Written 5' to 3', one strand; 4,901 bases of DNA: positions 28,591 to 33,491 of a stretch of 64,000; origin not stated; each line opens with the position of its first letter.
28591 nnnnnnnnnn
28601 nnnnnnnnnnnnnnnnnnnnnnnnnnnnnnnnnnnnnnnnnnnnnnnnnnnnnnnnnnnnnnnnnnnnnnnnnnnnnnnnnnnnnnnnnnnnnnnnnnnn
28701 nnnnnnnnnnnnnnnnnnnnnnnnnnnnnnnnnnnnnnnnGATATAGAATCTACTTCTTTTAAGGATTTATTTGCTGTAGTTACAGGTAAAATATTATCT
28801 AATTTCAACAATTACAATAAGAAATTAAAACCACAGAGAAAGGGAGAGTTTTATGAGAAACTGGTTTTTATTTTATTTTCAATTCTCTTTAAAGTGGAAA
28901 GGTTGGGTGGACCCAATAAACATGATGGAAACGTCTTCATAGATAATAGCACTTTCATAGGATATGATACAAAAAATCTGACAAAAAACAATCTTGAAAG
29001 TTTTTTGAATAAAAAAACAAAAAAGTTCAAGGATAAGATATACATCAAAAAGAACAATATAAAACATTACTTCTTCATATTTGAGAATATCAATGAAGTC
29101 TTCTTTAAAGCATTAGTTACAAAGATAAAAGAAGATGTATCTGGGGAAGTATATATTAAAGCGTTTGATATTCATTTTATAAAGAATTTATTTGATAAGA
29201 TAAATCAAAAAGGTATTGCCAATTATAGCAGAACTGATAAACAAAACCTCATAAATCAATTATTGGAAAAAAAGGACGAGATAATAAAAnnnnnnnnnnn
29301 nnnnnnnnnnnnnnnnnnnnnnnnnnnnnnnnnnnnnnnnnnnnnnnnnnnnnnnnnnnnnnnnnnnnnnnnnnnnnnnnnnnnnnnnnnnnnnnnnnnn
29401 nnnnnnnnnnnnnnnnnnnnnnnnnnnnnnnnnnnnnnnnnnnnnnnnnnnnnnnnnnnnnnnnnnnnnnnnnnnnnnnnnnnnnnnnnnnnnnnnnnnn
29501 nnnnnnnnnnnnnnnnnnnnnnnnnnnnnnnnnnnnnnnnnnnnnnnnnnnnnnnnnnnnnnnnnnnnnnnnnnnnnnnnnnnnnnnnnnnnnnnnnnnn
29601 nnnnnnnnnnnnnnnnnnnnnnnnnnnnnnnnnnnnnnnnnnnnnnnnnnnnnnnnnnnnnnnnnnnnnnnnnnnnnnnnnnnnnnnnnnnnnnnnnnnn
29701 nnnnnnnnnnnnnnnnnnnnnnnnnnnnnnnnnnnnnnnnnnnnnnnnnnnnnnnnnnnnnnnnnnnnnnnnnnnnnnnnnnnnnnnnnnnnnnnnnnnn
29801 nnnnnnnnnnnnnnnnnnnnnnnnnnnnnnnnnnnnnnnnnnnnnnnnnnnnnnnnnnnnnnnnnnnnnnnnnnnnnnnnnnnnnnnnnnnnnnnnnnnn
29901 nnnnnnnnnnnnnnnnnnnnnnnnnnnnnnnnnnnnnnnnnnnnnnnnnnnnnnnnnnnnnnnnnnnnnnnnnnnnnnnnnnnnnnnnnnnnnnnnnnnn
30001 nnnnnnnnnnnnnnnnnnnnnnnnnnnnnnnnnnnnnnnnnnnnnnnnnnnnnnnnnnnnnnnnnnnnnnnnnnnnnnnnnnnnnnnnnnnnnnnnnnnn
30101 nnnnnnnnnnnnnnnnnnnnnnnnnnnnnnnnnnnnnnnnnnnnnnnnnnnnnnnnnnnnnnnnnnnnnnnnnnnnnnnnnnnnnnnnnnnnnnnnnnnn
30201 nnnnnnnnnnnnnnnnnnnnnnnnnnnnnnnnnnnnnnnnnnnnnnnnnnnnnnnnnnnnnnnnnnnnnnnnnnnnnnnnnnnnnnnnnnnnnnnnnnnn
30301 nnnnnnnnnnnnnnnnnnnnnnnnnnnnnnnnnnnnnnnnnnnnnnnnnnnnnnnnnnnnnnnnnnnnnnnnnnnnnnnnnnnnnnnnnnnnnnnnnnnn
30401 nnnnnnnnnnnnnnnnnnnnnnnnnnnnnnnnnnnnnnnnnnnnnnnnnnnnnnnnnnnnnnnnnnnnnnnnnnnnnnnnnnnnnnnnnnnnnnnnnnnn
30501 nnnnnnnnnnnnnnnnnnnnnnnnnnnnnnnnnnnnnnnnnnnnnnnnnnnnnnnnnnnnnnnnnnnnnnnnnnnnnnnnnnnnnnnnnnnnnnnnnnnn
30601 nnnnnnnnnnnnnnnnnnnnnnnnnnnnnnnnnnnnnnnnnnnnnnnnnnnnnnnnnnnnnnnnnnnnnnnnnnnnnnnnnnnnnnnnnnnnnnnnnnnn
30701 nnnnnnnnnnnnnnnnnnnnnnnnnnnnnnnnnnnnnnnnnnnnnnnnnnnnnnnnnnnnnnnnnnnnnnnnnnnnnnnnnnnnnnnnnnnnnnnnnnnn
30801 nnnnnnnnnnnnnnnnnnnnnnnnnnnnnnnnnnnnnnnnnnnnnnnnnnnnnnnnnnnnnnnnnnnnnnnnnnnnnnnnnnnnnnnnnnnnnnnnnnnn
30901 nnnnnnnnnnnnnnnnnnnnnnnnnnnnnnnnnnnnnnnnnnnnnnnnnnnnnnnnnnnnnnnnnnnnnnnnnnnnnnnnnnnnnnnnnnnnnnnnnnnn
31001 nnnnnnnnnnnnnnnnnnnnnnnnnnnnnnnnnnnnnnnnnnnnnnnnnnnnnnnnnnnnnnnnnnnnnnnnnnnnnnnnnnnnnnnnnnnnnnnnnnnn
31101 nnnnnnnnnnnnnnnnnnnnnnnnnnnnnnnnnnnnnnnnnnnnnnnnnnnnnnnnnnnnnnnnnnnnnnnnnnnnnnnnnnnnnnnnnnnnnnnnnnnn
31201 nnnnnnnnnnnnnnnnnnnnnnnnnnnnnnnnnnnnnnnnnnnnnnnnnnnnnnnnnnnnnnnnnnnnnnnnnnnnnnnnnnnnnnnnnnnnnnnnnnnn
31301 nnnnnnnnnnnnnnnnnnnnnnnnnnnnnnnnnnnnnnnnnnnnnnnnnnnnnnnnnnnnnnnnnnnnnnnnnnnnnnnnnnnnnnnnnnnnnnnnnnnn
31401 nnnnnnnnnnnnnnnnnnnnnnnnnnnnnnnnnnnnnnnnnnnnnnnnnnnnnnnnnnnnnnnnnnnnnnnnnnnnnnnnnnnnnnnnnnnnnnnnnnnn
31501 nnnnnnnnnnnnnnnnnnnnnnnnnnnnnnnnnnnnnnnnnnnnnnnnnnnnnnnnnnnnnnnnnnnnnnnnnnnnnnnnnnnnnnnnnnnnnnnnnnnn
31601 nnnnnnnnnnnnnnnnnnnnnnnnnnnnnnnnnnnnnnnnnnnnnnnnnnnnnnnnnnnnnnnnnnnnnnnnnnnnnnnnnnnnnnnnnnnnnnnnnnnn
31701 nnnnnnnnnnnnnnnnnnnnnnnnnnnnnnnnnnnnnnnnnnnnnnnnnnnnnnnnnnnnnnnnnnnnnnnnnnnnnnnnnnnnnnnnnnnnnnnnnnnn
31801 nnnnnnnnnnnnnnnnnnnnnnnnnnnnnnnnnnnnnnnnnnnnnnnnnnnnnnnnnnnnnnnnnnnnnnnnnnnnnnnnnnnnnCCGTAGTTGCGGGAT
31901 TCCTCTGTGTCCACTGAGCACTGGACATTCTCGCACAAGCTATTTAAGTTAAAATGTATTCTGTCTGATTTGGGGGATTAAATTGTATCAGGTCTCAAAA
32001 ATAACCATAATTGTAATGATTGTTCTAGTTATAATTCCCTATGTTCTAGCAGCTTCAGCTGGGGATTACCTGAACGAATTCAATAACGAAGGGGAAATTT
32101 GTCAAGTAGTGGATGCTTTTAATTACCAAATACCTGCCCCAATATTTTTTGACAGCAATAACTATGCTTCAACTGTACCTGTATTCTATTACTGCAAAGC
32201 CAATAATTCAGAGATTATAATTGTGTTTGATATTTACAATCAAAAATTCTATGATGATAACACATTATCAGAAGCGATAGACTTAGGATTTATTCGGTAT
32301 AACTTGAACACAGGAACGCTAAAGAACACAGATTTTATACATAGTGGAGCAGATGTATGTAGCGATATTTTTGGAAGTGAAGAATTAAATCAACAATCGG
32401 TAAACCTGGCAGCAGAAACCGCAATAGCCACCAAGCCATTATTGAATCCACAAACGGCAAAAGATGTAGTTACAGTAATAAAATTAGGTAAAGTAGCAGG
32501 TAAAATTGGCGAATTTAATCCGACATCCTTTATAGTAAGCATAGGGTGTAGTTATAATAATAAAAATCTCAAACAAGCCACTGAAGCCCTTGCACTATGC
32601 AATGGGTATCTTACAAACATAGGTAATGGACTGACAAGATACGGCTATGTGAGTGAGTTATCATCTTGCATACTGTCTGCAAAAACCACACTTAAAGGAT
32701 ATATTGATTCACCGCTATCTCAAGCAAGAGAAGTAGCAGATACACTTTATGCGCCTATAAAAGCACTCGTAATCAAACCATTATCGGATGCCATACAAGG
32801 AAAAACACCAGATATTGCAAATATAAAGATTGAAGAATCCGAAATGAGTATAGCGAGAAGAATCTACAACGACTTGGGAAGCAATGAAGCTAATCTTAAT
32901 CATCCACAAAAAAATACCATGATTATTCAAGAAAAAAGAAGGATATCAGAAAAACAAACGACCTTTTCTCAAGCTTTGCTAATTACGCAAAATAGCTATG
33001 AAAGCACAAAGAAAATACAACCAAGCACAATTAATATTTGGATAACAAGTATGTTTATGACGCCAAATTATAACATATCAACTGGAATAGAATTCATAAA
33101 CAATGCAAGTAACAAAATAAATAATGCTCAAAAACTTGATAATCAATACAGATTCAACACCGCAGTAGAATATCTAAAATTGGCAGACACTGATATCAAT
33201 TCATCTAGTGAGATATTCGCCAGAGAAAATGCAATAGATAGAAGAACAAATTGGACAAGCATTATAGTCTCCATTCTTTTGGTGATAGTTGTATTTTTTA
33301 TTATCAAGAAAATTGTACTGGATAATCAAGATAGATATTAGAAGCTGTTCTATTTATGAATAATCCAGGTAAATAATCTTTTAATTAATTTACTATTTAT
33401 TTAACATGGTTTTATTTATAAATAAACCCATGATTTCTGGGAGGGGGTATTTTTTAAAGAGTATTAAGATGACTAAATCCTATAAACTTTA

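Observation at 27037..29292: FokI-type cleavage-domain protein plus RHH protein embedded in a type I R-M operon (hsdR | RHH-X618-hsdS-hsdM)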

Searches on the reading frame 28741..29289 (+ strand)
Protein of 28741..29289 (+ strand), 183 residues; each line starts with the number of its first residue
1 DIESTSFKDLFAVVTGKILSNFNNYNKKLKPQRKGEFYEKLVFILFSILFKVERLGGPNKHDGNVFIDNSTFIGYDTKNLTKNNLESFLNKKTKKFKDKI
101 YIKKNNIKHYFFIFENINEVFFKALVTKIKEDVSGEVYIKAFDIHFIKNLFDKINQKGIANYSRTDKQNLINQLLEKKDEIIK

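Call 42: search_solved_structures(query=A4, max_evalue=10, show_alignments=3)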
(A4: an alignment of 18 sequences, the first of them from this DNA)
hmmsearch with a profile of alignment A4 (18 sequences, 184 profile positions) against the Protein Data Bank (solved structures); distinct sequences matched with E-value up to 10: 1.
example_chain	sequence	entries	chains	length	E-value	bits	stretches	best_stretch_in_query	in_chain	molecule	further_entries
3nzp_A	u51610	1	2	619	8.2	9.3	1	26-125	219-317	Arginine decarboxylase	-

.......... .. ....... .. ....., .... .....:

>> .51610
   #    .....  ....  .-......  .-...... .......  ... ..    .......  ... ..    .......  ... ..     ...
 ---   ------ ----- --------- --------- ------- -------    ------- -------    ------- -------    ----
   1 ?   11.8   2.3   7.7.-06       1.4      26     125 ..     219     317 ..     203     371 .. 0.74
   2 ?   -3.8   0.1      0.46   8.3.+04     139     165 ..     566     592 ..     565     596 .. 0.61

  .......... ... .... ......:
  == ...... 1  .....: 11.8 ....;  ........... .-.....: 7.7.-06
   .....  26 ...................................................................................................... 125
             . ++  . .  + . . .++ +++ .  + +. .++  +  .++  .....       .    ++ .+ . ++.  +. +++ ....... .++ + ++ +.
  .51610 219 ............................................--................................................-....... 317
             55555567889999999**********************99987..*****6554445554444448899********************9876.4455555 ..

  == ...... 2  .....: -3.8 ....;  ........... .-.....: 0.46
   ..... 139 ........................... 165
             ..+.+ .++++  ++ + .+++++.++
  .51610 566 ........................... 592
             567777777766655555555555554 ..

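Call 56: predict_structure(alignment_id=A4)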
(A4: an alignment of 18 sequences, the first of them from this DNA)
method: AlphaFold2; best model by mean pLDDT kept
length: 183 residues; sequences in the alignment: 18
mean_pLDDT: 91.0   pTM: 0.85
mean pLDDT of the five models: 91.0, 89.1, 88.5, 88.6, 84.3
residues with pLDDT >= 90: 132; 70-90: 51; 50-70: 0; < 50: 0
segments of 3 or more residues with pLDDT < 50: none
pLDDT, mean of each block of 10 residues (from residue 1): 86 93 93 92 93 84 91 92 86 91 93 94 95 91 95 89 86 94 92
secondary structure, 60 per line:
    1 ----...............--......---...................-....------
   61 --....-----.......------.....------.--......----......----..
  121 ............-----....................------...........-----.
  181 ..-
elements in order: H5-19 H22-27 H31-49 E51-54 E63-66 E72-78 H85-88 H99-104 E109-114 H119-132 E138-143 H144-157 H164-174 E180-182

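Call 61: fold_search(model_id=the predicted structure, library=pdb)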
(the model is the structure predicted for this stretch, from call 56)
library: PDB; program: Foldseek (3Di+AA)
matches with E <= 10: 327; with E <= 0.001: 0
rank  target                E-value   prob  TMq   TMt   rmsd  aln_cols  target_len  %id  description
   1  3bm3_B                2.4e-02  0.77  0.42  0.32  13.3       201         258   13  Restriction endonuclease PspGI-substrate DNA complex (released 2008-09-16)
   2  3bm3_A                4.1e-02  0.72  0.41  0.31  12.2       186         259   13  Restriction endonuclease PspGI-substrate DNA complex (released 2008-09-16)
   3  7e8r                  5.3e-02  0.63  0.42  0.26   8.8       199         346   12  EcoT38I restriction endonuclease (released 2022-03-02)
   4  7edb_A                5.3e-02  0.60  0.34  0.20   9.5       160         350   12  EcoT38I restriction endonuclease complexed with DNA (released 2022-03-16)
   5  8dgf_B                7.9e-02  0.69  0.44  0.06  17.6       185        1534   12  Avs4 bound to phage PhiV-1 portal (released 2022-08-03)
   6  2wcw_B                1.6e-01  0.66  0.30  0.42   3.8        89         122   13  1.6A resolution structure of Archaeoglobus fulgidus Hjc, a Holliday junction resolvase from an archaeal hyperthermophi (released 2009-03-24)
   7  7edb_B                2.1e-01  0.33  0.38  0.23   9.5       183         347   11  EcoT38I restriction endonuclease complexed with DNA (released 2022-03-16)
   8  1gef_B                2.8e-01  0.54  0.23  0.34   2.8        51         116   27  Crystal structure of the archaeal holliday junction resolvase HJC (released 2001-03-21)
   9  2wcz_B                3.4e-01  0.30  0.19  0.28   3.4        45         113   18  1.6A resolution structure of Archaeoglobus fulgidus Hjc, a Holliday junction resolvase from an archaeal hyperthermophi (released 2009-03-24)
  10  1gef_E                3.8e-01  0.51  0.23  0.34   2.7        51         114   27  Crystal structure of the archaeal holliday junction resolvase HJC (released 2001-03-21)
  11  4tkk_A                4.1e-01  0.28  0.27  0.36   6.0        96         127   14  Sulfolobus solfataricus HJC mutants (released 2015-08-12)
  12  9f99_E                4.4e-01  0.14  0.31  0.31   9.2       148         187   13  Crystal structure of MUS81-EME1 bound by compound 10. (released 2024-06-19)
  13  1p0n_B                6.5e-01  0.13  0.20  0.13   6.4        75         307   12  IPP:DMAPP isomerase type II, FMN complex (released 2003-06-17)
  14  9nzh_A                7.4e-01  0.12  0.27  0.35  12.1       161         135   12  Crystal Structure of Amylin-NHO-18 binder complex (released 2025-05-14)
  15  8ay1_B                7.9e-01  0.07  0.22  0.12  11.9       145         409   14  Crystal structure of the C. elegans POFUT2 (CePoFUT2) triple mutant (R298K-R299K-A418C) in complex with the Rattus nor (released 2022-10-26)
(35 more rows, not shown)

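Call 62: search_protein_families(library=pfam, alignment_id=A4, max_evalue=10)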
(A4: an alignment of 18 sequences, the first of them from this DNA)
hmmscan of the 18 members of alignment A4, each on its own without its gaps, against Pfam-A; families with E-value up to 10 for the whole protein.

A. member 1, seq(183 aa): 4 families
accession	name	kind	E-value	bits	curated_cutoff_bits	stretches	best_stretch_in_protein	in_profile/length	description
PF20216.3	DUF6576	-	0.0039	17.7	27.3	1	147-170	18-41/47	Family of unknown function (DUF6576)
PF07498.18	Rho_N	-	0.055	13.9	24.9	1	156-177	16-37/43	Rho termination factor, N-terminal domain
PF02059.20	IL3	-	1.6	9.3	25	1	77-105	50-78/117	Interleukin-3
PF18498.6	DUF5618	-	2.1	9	33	1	82-183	14-117/121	Domain of unknown function (DUF5618)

B. families by the number of members that match (of 18 scanned): 16 families
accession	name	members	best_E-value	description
PF09254.17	FokI_cleav_dom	5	9.3e-05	FokI, cleavage domain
PF20285.3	CTD9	2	0.41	C-terminal domain 9 of the ABC-three component (ABC-3C) systems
PF20216.3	DUF6576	1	0.0039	Family of unknown function (DUF6576)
PF01468.23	GA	1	0.013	GA module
PF16284.10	DUF4930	1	0.027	Domain of unknown function (DUF4930)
PF08198.17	Thymopoietin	1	0.042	Thymopoietin protein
PF07498.18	Rho_N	1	0.055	Rho termination factor, N-terminal domain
PF16736.11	sCache_like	1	0.074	Single Cache-like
PF11250.13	FAF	1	0.097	Fantastic Four meristem regulator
PF10735.14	DUF2526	1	0.1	Protein of unknown function (DUF2526)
PF01573.21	Bromo_MP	1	0.14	Bromovirus movement protein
PF16477.11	DUF5054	1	0.14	Domain of unknown function (DUF5054)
PF01718.22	Orbi_NS1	1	0.18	Orbivirus non-structural protein NS1, or hydrophobic tubular protein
PF02059.20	IL3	1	1.6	Interleukin-3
PF18498.6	DUF5618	1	2.1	Domain of unknown function (DUF5618)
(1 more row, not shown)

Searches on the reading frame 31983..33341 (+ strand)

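Call 3: search_protein_families(library=pfam, proteins=[window:31983-33341:+], max_evalue=1)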
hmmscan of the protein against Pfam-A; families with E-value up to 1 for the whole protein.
window:31983-33341:+ (452 aa): 1 family
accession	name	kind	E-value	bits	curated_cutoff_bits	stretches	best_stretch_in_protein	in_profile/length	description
PF05814.16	Ac76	-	0.087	13.3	22.5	1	418-449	17-48/83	Orf76 (Ac76)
